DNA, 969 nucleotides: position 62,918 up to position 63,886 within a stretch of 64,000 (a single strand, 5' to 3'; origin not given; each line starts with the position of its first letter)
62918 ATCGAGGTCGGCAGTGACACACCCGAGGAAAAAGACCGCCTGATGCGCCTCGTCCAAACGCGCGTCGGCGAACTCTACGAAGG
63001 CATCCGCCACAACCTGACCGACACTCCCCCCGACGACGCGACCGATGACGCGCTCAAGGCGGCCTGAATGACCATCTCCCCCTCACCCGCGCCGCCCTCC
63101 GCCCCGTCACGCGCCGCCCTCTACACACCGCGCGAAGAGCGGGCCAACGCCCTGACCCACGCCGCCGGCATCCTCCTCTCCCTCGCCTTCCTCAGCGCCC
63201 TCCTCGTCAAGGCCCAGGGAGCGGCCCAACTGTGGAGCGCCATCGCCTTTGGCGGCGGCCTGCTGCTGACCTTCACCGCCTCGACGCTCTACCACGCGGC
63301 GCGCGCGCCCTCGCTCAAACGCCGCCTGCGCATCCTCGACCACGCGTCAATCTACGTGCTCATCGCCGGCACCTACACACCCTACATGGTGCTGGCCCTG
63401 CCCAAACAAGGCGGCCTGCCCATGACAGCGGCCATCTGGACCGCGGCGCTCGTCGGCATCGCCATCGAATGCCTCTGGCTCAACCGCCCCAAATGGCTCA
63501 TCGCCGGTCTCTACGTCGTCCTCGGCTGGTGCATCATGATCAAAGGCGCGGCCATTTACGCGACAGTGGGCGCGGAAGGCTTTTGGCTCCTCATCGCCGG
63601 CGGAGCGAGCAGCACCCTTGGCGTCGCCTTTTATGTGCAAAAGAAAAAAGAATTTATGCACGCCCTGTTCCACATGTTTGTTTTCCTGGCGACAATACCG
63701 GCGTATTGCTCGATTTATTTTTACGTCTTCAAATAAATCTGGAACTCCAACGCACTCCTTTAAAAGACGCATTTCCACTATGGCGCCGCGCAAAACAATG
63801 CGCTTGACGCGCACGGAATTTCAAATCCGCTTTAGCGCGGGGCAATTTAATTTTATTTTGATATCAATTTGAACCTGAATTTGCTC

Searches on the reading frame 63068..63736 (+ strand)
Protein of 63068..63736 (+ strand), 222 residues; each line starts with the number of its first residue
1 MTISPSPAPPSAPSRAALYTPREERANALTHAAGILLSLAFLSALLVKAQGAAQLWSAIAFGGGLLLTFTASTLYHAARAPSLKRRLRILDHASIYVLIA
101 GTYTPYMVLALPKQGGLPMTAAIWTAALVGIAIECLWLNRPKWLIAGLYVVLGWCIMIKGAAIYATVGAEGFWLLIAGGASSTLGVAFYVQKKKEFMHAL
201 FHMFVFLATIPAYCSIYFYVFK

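Call 28: find_encoding_contigs(protein=window:63068-63736:+, flank=10000, max_places=10)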
Protein window:63068-63736:+ (222 aa): 10 contigs read that carry it; 9 places shown.
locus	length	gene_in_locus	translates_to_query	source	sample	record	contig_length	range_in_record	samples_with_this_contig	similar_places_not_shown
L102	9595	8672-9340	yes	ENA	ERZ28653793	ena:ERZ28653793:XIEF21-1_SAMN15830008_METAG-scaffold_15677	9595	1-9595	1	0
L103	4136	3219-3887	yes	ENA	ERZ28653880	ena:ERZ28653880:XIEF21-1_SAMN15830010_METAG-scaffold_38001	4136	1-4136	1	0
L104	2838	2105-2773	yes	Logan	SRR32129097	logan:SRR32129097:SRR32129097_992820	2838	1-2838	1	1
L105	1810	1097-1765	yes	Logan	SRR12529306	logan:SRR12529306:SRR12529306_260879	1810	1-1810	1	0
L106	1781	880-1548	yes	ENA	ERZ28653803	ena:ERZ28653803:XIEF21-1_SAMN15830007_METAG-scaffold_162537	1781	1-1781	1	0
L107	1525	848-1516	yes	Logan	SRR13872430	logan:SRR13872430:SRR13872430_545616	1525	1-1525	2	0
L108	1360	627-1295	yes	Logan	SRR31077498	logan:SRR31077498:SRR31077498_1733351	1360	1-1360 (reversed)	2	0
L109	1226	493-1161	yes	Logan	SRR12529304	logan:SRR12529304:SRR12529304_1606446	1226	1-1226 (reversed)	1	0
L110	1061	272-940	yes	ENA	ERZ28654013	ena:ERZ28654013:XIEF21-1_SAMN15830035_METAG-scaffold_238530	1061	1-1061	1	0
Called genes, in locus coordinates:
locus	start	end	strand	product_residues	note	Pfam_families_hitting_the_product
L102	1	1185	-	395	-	?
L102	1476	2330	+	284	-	PF04454:Linocin_M18, PF09950:Major_capside (weak)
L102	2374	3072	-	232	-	PF16697:Yop-YscD_cpl (faint), PF00498:FHA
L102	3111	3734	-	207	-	PF14378:PAP2_3 (faint), PF01569:PAP2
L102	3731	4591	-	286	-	PF17827:PrmC_N, PF03602:Cons_hypoth95 (weak), PF01170:UPF0020 (faint), PF05175:MTS, PF13847:Methyltransf_31, PF08242:Methyltransf_12 (weak), PF13649:Methyltransf_25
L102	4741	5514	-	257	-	PF03767:Acid_phosphat_B (faint), PF00702:Hydrolase (weak)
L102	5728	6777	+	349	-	PF20030:bpMoxR (weak), PF00158:Sigma54_activat, PF14532:Sigma54_activ_2, PF00004:AAA (weak), PF07728:AAA_5, PF25601:AAA_lid_14, PF18024:HTH_50 (weak), PF02954:HTH_8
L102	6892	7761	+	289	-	PF13505:OMP_b-brl (weak)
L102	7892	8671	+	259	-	PF01553:Acyltransferase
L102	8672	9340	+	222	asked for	PF03006:HlyIII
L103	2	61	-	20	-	?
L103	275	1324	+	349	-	PF20030:bpMoxR (weak), PF00158:Sigma54_activat, PF14532:Sigma54_activ_2, PF00004:AAA (weak), PF07728:AAA_5, PF25601:AAA_lid_14, PF18024:HTH_50 (weak), PF02954:HTH_8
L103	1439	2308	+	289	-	PF13505:OMP_b-brl (weak)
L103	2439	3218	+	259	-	PF01553:Acyltransferase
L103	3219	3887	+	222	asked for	PF03006:HlyIII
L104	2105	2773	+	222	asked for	PF03006:HlyIII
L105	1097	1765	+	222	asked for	PF03006:HlyIII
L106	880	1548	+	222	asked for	PF03006:HlyIII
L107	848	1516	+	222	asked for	PF03006:HlyIII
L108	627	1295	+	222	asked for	PF03006:HlyIII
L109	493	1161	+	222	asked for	PF03006:HlyIII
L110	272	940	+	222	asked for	PF03006:HlyIII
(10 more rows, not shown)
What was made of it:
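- All assemblies break just after the hemolysin-III gene (call 28).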
